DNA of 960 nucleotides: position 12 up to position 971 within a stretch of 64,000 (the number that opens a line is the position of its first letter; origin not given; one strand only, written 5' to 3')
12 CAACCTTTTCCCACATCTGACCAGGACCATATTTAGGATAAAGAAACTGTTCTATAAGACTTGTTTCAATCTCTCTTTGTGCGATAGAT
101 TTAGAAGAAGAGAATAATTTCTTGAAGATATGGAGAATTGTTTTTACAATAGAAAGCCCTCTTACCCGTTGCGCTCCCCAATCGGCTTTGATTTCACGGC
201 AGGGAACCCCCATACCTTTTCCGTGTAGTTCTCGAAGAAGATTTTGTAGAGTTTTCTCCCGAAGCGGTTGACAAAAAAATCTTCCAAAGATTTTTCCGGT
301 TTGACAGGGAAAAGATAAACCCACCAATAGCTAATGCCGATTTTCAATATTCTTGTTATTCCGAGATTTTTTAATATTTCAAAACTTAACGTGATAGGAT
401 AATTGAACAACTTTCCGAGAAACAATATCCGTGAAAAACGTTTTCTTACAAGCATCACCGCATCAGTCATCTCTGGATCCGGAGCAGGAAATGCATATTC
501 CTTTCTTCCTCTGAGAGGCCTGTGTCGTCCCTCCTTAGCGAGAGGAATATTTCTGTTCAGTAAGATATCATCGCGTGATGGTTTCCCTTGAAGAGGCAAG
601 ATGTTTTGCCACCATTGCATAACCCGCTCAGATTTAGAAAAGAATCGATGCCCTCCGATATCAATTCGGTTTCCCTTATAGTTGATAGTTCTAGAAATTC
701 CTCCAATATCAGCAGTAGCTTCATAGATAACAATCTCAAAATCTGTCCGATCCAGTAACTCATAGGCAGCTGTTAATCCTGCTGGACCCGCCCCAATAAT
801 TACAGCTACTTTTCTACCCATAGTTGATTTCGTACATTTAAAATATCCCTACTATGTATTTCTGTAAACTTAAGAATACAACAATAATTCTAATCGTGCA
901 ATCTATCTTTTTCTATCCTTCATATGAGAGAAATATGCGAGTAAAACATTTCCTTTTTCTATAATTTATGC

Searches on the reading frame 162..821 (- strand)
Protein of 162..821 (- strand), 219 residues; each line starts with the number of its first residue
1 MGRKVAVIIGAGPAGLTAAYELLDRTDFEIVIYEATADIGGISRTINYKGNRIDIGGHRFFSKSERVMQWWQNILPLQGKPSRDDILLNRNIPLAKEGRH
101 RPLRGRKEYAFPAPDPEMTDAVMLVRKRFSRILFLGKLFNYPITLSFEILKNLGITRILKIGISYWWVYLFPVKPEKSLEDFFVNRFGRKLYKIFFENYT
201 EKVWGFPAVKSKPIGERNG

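Call 43: find_encoding_contigs(protein=window:162-821:-, flank=10000, max_places=3)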
Protein window:162-821:- (219 aa): 14 contigs read that carry it; 3 places shown.
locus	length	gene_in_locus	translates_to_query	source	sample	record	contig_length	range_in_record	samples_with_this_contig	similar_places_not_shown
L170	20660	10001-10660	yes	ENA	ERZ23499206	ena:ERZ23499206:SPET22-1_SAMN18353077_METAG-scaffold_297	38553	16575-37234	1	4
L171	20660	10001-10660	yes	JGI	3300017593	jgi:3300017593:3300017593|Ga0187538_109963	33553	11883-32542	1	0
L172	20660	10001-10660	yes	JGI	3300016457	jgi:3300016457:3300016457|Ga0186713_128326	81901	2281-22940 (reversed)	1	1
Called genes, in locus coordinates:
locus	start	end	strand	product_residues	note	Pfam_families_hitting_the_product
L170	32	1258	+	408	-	PF05977:MFS_3, PF07690:MFS_1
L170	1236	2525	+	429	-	PF13375:RnfC_N, PF01512:Complex1_51K, PF14697:Fer4_21 (faint), PF12838:Fer4_7, PF13183:Fer4_8, PF13187:Fer4_9, PF13237:Fer4_10, PF13534:Fer4_17 (weak), +4 more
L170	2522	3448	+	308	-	PF03116:NQR2_RnfD_RnfE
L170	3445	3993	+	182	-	PF04205:FMN_bind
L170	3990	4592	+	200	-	PF02508:Rnf-Nqr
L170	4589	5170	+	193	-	PF02508:Rnf-Nqr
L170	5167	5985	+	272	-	PF04060:FeS, PF13187:Fer4_9 (weak), PF13237:Fer4_10, PF14697:Fer4_21 (weak), PF25160:LdpA_Fe-S-bd (weak), PF00037:Fer4, PF12837:Fer4_6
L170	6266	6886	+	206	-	PF00551:Formyl_trans_N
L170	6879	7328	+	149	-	PF13584:BatD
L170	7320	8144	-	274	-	-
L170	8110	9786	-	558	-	PF07728:AAA_5 (faint), PF00004:AAA, PF17862:AAA_lid_3, PF01434:Peptidase_M41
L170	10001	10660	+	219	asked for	PF01946:Thi4 (weak), PF01593:Amino_oxidase, PF13450:NAD_binding_8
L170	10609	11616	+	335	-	-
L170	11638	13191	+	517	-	-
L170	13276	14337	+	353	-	PF03600:CitMHS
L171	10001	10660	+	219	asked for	PF01946:Thi4 (weak), PF01593:Amino_oxidase, PF13450:NAD_binding_8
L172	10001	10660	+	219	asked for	PF01946:Thi4 (weak), PF01593:Amino_oxidase, PF13450:NAD_binding_8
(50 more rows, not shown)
